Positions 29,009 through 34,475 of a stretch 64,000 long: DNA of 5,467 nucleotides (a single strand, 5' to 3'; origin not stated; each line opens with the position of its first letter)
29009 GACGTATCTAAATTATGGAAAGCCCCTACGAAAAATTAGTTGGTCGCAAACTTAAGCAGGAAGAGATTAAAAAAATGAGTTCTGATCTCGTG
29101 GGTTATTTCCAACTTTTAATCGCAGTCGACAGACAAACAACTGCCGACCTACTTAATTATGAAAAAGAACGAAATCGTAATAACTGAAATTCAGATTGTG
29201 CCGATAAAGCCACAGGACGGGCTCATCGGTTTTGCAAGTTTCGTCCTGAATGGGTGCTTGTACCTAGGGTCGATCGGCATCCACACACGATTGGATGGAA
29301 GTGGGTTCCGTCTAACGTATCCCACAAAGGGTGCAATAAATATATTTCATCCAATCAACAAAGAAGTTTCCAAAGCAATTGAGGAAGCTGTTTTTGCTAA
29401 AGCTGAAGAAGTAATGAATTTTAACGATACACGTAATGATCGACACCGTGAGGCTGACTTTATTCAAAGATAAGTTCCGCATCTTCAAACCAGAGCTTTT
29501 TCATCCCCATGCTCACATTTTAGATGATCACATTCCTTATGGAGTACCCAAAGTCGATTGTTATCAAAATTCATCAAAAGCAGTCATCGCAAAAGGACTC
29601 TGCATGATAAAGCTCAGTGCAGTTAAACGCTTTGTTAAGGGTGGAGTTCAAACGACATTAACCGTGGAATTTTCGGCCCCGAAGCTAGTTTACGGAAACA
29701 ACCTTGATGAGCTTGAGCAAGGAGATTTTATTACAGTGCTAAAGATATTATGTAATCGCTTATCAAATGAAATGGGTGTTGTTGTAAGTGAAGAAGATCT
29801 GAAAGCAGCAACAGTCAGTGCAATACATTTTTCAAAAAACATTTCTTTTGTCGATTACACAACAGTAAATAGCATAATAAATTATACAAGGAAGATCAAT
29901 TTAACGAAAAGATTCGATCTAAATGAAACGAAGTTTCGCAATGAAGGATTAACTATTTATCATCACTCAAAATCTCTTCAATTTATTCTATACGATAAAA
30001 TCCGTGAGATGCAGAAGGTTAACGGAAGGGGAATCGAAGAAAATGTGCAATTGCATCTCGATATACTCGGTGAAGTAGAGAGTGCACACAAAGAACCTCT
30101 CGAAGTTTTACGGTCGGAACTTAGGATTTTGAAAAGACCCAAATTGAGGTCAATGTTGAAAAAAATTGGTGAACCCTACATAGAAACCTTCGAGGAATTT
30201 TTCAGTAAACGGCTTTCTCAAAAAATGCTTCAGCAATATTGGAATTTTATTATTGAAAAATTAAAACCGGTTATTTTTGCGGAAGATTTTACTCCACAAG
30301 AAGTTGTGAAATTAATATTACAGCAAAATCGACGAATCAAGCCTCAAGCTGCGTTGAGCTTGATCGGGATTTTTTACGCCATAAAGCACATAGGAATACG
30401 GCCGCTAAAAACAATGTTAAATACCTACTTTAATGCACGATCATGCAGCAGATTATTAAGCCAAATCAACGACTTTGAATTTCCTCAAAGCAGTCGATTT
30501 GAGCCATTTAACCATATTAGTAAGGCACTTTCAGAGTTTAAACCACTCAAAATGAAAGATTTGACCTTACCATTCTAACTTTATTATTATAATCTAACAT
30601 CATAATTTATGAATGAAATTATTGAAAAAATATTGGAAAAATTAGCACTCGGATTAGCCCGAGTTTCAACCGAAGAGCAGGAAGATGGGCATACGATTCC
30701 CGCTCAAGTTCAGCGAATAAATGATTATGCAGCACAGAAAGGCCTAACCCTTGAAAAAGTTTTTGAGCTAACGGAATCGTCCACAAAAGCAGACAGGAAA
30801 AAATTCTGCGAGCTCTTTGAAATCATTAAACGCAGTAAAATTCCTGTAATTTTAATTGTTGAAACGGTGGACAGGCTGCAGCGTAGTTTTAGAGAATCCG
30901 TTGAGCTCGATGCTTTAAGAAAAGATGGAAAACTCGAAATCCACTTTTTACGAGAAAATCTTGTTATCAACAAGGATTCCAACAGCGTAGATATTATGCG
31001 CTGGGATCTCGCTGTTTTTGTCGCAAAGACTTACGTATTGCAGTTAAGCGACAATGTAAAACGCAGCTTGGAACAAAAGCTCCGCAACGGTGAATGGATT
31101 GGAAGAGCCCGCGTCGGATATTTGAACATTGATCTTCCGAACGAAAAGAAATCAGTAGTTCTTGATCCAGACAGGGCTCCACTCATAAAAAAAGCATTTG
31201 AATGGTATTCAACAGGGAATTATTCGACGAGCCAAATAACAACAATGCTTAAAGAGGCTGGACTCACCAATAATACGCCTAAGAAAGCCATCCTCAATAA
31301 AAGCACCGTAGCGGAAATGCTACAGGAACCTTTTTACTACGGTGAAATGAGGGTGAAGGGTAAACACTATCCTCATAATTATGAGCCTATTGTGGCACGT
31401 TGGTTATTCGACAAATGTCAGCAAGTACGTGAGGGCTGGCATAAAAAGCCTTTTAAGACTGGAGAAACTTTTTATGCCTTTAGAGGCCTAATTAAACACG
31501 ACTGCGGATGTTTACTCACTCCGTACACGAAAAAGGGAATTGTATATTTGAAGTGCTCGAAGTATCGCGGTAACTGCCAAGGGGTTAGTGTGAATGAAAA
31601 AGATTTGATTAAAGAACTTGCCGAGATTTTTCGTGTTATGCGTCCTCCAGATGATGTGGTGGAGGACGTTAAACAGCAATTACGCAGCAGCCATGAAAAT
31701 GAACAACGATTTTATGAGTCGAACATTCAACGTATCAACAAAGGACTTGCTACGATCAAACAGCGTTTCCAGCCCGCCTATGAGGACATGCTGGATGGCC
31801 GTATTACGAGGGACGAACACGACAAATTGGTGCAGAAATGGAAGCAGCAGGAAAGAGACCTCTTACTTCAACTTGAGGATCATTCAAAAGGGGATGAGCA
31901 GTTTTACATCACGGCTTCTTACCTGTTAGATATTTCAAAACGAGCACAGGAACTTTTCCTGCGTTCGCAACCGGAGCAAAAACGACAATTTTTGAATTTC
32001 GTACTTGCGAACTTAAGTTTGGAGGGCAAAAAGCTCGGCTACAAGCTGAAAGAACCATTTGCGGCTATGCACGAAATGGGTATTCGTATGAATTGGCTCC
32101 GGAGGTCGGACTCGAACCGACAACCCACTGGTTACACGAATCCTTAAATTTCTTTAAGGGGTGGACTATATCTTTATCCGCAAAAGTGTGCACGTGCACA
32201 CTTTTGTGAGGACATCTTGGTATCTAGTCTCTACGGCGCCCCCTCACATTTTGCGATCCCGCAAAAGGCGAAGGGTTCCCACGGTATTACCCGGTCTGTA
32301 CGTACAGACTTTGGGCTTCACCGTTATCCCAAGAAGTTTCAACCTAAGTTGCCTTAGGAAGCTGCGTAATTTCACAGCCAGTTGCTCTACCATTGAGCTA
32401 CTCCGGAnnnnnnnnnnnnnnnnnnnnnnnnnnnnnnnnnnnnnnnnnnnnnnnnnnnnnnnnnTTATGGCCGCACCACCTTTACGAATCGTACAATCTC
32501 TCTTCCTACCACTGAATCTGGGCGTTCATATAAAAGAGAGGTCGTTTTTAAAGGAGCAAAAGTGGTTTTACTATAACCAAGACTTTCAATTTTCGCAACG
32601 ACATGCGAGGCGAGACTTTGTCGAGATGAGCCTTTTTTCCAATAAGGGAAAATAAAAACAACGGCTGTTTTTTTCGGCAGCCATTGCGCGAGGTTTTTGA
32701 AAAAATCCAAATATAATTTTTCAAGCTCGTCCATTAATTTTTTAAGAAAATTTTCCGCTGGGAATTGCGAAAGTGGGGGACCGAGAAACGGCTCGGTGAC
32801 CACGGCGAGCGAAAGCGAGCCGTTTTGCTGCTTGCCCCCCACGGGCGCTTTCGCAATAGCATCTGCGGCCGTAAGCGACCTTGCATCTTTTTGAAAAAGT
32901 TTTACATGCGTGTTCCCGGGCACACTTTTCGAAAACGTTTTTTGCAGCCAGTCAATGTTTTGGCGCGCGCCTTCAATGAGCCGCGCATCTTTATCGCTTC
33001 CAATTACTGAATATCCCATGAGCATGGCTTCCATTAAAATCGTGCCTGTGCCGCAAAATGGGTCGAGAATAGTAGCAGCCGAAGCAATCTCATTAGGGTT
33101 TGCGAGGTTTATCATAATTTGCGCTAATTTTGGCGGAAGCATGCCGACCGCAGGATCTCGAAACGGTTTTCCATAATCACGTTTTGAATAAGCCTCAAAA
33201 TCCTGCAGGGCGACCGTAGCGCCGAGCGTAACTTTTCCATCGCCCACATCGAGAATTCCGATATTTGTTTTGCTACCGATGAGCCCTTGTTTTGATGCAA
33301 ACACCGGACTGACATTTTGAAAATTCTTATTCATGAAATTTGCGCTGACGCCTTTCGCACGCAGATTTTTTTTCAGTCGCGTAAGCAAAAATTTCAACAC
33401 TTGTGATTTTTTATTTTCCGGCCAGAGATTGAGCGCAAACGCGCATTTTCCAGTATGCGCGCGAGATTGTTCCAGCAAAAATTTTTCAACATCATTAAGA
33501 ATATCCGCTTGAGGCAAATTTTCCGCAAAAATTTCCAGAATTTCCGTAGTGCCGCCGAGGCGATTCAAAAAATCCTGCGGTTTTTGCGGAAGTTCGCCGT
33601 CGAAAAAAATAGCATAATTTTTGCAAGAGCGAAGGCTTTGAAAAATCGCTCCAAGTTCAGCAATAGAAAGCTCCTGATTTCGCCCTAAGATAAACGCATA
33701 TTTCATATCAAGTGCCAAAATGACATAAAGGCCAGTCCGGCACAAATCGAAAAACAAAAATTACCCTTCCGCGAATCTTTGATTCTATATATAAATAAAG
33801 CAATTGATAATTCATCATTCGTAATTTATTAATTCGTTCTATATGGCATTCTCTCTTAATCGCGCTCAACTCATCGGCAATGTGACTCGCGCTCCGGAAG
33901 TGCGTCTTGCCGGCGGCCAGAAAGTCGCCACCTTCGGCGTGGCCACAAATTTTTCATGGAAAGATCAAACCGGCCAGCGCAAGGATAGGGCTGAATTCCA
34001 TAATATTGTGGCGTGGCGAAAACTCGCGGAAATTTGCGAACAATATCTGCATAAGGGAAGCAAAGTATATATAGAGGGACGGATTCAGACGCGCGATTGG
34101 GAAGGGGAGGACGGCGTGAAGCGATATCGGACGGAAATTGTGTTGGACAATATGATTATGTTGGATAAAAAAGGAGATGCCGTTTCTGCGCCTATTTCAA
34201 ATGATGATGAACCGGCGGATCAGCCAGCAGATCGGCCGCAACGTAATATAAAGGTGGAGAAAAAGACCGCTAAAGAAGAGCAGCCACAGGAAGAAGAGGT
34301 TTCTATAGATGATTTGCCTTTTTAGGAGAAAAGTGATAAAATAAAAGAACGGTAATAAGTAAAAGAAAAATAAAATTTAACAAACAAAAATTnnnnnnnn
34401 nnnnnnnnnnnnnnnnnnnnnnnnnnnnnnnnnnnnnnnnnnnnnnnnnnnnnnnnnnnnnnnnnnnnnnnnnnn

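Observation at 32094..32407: tRNA-Asn(GUU) gene interrupted in the anticodon loop by a 239-nt group I intron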

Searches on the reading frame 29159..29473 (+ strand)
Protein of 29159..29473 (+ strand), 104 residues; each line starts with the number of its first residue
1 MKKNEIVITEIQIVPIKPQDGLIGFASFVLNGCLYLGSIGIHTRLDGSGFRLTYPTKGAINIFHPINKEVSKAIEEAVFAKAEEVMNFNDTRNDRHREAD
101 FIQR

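Call 7: search_protein_families(library=pfam, proteins=[window:29159-29473:+])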
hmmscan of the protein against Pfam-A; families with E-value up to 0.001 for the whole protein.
window:29159-29473:+ (104 aa): 1 family
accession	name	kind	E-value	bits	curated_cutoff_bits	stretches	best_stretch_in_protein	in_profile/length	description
PF04026.17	SpoVG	-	1.5e-05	25.5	29.6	1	8-81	3-79/82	SpoVG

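Call 59: search_protein_families(library=phrogs, proteins=[window:29159-29473:+])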
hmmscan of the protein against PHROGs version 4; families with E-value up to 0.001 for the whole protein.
window:29159-29473:+ (104 aa): 0 families

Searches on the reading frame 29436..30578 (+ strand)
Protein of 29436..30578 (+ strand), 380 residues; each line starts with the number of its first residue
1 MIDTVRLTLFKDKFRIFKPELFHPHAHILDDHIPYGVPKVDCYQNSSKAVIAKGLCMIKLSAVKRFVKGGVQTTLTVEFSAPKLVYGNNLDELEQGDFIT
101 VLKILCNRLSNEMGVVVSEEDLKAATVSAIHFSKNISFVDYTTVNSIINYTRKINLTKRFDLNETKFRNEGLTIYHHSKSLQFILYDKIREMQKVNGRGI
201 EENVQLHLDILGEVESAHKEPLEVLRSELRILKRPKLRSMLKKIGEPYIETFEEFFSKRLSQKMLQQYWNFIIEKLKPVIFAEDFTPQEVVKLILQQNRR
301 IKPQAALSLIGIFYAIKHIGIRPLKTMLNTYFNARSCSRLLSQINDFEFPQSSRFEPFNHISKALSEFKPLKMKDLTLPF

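Call 7: search_protein_families(library=pfam, proteins=[window:29436-30578:+])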
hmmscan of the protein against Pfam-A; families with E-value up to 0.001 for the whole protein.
window:29436-30578:+ (380 aa): 1 family
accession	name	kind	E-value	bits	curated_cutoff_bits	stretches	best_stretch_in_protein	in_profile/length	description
PF05144.20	Phage_CRI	-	6.5e-05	23.2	21.7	1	1-234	1-216/232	Replication-associated protein G2P N-terminal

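Call 59: search_protein_families(library=phrogs, proteins=[window:29436-30578:+])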
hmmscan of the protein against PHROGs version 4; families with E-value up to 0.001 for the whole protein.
window:29436-30578:+ (380 aa): 0 families

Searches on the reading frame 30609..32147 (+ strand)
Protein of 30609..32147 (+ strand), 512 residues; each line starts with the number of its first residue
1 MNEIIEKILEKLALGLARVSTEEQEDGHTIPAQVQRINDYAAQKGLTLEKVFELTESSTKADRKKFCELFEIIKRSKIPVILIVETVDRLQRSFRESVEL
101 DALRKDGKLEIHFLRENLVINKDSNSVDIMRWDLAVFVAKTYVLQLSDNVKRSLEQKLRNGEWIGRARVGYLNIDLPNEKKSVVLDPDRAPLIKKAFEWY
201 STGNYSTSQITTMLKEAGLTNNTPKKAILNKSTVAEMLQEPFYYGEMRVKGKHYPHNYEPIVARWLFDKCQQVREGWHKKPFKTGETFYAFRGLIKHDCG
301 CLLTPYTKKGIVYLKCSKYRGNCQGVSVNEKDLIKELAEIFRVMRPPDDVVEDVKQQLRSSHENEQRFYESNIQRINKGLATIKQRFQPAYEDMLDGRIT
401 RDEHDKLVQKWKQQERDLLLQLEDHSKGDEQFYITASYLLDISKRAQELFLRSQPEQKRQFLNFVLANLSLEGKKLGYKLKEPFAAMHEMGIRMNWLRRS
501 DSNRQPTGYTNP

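Call 7: search_protein_families(library=pfam, proteins=[window:30609-32147:+])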
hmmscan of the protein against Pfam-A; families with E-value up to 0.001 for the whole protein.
window:30609-32147:+ (512 aa): 2 families
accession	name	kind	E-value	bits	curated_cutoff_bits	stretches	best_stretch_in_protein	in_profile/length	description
PF00239.26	Resolvase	-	3.8e-17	63.2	23.3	1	14-163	2-145/145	Resolvase, N terminal domain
PF07508.19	Recombinase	-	4.7e-15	56.1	21.1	1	187-275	1-100/102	Recombinase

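Call 59: search_protein_families(library=phrogs, proteins=[window:30609-32147:+])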
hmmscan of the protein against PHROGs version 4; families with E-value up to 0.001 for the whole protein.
window:30609-32147:+ (512 aa): 3 families
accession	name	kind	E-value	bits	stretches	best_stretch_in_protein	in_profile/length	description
phrog_95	-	integration and excision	4.5e-61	208.2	1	13-475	90-559/651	integrase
phrog_125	-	DNA, RNA and nucleotide metabolism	5.4e-17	63.2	1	14-272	23-246/254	DNA invertase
phrog_6620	-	integration and excision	1.7e-08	35.3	1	10-100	55-141/201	transposase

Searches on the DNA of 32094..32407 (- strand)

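Call 11: search_dna_similar(query=window:32094-32407:-, collection=phages, mode=distant)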
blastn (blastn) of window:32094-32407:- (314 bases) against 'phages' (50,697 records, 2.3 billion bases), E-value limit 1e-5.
No match.

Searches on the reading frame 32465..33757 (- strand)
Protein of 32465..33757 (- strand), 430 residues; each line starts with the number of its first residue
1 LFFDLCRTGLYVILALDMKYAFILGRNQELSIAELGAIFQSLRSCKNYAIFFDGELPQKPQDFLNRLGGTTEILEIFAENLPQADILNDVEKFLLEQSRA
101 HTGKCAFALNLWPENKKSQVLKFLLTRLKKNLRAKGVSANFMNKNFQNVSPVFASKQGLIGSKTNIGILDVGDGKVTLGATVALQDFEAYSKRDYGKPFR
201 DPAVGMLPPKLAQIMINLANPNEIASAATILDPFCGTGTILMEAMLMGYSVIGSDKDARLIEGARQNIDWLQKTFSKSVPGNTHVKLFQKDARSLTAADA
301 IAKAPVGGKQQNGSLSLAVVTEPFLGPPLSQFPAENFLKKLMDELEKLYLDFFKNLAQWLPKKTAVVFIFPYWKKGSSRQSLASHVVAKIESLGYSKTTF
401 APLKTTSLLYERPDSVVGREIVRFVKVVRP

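Call 7: search_protein_families(library=pfam, proteins=[window:32465-33757:-])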
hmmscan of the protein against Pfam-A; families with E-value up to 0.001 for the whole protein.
window:32465-33757:- (430 aa): 3 families
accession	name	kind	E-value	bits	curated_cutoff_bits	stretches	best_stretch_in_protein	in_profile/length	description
PF01170.24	UPF0020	-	6.2e-11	42.8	22.3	1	205-269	10-97/197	RMKL-like, methyltransferase domain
PF01555.25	N6_N4_Mtase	-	4.5e-07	30.5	26.7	1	206-264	165-219/221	DNA methylase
PF13847.12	Methyltransf_31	-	0.00011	22.3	27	1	226-269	3-49/145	Methyltransferase domain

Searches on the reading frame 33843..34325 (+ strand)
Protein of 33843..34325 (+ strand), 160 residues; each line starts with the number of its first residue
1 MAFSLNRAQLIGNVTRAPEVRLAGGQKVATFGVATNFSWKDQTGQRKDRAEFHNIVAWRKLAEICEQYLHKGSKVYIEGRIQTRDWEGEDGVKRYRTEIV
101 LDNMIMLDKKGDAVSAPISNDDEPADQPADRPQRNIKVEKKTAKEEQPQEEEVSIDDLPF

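Call 7: search_protein_families(library=pfam, proteins=[window:33843-34325:+])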
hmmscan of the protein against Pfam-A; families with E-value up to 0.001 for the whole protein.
window:33843-34325:+ (160 aa): 1 family
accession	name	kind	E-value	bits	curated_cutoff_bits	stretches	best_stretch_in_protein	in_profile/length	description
PF00436.31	SSB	-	3.6e-35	120.6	26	1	5-107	1-104/104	Single-strand binding protein family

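Call 12: find_encoding_contigs(protein=window:33843-34325:+, flank=10000, max_places=10)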
Protein window:33843-34325:+ (160 aa): 5 contigs read that carry it; 5 places shown.
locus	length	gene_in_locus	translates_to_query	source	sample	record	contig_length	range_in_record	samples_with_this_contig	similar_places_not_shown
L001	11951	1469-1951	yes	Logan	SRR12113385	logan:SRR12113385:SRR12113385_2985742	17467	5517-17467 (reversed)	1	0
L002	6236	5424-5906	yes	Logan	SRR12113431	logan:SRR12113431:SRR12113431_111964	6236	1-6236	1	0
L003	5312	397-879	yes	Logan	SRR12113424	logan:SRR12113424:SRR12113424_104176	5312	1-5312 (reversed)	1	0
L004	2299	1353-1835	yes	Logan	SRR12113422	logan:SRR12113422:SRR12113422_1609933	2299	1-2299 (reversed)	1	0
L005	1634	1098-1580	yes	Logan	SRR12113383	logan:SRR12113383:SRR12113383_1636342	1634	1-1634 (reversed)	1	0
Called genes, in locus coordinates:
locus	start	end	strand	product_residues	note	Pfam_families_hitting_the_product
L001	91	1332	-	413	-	PF01555:N6_N4_Mtase (weak), PF01170:UPF0020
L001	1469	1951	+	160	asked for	PF00436:SSB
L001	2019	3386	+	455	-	-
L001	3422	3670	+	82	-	-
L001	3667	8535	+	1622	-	-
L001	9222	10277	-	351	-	PF13472:Lipase_GDSL_2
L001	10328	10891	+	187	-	PF00625:Guanylate_kin, PF13238:AAA_18 (weak)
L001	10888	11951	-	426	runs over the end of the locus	PF01676:Metalloenzyme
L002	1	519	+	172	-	?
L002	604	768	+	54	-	-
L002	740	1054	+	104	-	-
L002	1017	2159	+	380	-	-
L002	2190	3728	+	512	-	PF00239:Resolvase, PF07508:Recombinase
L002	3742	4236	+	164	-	-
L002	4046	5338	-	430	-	PF01555:N6_N4_Mtase (weak), PF01170:UPF0020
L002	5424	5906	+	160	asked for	PF00436:SSB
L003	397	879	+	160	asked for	PF00436:SSB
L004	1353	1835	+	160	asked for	PF00436:SSB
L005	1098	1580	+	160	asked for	PF00436:SSB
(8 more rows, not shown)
